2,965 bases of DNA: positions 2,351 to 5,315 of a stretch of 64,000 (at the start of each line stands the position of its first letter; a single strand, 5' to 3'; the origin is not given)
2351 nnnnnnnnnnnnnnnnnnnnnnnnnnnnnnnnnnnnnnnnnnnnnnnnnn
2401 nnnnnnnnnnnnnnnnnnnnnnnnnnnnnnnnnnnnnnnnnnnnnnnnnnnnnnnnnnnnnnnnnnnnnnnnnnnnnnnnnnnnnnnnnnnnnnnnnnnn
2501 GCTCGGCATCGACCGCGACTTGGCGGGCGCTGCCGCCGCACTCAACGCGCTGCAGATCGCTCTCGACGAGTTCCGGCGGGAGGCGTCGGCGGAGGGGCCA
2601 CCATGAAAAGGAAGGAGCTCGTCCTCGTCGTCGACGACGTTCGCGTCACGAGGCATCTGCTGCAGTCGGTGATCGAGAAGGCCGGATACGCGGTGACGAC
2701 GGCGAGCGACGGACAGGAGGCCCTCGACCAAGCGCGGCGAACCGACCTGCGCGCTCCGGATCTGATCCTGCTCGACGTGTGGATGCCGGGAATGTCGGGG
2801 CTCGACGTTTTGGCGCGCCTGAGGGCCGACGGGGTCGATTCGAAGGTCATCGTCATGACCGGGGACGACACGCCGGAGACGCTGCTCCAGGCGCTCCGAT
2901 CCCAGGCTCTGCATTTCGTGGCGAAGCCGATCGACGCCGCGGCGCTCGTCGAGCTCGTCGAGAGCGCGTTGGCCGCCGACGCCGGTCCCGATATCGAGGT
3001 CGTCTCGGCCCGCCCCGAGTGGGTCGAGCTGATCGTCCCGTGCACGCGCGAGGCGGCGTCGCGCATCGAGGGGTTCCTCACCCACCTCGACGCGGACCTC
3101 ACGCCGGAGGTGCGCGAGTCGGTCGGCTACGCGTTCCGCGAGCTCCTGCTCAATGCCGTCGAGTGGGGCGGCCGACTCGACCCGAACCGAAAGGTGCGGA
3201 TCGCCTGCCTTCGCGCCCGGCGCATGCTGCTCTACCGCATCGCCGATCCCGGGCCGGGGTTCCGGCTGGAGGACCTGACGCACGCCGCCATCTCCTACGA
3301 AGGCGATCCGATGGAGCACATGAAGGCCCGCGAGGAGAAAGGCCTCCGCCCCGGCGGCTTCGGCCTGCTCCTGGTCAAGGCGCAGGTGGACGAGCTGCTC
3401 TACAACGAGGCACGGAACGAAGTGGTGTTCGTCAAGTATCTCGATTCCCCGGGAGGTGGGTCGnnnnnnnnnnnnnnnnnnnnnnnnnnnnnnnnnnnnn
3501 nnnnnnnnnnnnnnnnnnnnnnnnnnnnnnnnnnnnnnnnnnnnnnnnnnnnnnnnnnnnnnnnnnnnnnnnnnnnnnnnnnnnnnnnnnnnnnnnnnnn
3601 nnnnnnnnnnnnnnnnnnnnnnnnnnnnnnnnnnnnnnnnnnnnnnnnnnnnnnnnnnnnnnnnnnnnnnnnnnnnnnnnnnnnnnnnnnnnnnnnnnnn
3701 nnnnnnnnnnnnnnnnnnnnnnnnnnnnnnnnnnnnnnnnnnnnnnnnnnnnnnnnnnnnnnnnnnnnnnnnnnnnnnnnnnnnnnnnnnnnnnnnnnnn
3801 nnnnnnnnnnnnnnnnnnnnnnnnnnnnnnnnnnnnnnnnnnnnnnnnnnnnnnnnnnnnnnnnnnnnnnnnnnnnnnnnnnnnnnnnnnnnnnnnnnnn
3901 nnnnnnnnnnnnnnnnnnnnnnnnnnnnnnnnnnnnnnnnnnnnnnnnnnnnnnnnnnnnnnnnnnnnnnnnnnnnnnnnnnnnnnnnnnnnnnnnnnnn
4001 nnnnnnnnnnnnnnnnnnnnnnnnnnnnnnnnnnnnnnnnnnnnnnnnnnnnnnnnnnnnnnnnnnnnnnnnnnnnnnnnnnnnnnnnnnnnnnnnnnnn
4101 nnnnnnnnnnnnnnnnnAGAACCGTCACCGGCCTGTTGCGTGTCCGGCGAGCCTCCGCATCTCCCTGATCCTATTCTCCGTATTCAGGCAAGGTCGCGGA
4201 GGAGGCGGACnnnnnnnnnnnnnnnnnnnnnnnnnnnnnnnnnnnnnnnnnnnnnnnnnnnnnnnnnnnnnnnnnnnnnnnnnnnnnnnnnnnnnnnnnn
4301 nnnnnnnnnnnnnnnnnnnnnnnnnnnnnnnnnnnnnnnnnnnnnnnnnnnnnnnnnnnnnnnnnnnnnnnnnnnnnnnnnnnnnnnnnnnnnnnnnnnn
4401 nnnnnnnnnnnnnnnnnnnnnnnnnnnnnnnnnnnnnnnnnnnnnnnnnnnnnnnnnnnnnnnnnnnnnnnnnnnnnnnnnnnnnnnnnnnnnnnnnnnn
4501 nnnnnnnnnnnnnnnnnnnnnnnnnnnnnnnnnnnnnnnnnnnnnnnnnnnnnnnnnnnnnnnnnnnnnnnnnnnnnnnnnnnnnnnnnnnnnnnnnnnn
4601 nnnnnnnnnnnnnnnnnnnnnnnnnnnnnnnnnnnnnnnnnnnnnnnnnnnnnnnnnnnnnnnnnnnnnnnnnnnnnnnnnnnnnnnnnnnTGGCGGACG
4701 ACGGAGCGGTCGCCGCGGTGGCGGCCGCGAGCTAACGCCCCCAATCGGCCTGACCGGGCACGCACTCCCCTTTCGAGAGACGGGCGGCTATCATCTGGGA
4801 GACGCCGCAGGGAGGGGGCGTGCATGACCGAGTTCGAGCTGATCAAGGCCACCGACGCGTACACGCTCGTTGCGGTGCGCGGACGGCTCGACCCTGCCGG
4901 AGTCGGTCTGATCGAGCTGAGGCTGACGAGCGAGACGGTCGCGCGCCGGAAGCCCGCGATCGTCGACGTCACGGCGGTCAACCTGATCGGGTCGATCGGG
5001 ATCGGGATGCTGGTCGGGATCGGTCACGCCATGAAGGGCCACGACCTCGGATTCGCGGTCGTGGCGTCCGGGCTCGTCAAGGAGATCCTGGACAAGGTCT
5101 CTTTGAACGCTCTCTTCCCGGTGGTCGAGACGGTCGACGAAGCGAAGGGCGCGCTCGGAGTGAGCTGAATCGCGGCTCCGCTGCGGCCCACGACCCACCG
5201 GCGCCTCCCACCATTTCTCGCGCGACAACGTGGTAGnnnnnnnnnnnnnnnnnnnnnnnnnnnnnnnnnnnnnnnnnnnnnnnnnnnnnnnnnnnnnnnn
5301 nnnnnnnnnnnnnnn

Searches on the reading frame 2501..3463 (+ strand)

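Call 41: search_protein_families(library=pfam, proteins=[window:2501-3463:+], max_evalue=0.001)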
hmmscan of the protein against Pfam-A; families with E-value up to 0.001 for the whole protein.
window:2501-3463:+ (321 aa): 3 families
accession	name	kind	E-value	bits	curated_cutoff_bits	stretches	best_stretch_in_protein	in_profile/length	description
PF00072.30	Response_reg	-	5.2e-28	97.9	30.2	1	41-153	1-110/111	Response regulator receiver domain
PF13581.12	HATPase_c_2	-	5.4e-14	52.7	27.4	1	184-312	10-127/127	Histidine kinase-like ATPase domain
PF02518.31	HATPase_c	-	0.00032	21.6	26.4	0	208-300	6-86/111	Histidine kinase-, DNA gyrase B-, and HSP90-like ATPase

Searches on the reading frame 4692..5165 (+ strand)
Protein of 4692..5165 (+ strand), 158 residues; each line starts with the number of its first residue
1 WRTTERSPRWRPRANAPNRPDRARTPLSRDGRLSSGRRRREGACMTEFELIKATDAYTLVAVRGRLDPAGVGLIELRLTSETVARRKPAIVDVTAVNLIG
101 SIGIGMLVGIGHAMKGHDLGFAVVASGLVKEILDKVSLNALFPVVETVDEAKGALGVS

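Call 41: search_protein_families(library=pfam, proteins=[window:4692-5165:+], max_evalue=0.001)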
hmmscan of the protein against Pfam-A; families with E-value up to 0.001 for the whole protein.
window:4692-5165:+ (158 aa): 1 family
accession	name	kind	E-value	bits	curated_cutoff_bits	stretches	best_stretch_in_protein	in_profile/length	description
PF01740.26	STAS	-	2e-07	31.2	22.6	1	54-151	7-106/106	STAS domain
